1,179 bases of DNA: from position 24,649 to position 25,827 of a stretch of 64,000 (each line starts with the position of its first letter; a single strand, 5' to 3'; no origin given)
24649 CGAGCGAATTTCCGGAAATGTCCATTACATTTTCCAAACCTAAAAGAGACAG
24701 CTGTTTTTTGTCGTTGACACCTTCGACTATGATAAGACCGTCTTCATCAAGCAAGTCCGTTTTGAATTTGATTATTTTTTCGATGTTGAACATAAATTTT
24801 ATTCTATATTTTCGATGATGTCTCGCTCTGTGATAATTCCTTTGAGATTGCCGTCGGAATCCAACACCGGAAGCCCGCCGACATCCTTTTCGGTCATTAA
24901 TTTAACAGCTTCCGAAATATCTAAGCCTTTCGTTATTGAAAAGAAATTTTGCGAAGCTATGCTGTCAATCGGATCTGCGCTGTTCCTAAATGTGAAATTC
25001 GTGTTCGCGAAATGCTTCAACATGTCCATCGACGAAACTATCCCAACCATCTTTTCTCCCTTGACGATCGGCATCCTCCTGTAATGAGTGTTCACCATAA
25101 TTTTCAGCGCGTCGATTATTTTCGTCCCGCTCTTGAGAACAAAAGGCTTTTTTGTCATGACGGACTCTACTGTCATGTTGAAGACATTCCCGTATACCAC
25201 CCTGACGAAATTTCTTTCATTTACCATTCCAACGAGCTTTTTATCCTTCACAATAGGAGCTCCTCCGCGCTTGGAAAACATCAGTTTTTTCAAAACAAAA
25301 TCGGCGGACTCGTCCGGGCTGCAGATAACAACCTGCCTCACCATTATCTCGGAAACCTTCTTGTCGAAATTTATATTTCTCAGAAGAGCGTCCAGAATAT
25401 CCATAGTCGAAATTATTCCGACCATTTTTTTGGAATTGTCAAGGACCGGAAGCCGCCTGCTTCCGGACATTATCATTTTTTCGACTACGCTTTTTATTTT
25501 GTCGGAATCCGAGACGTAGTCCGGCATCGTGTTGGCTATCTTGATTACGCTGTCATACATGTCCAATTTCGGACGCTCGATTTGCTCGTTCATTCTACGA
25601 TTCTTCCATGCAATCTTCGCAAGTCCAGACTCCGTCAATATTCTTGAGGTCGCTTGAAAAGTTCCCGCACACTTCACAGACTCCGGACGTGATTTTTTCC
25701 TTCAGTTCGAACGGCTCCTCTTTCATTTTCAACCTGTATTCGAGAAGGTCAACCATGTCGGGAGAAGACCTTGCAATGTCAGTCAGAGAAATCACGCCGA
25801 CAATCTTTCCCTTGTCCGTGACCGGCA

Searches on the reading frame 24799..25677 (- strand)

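Call 9: search_protein_families(library=pfam, proteins=[window:24799-25677:-])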
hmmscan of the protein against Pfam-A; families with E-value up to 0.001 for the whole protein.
window:24799-25677:- (292 aa): 1 family
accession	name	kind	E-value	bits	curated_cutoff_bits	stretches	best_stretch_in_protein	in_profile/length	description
PF00571.33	CBS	-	7.5e-46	154.7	24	4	239-291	3-55/57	CBS domain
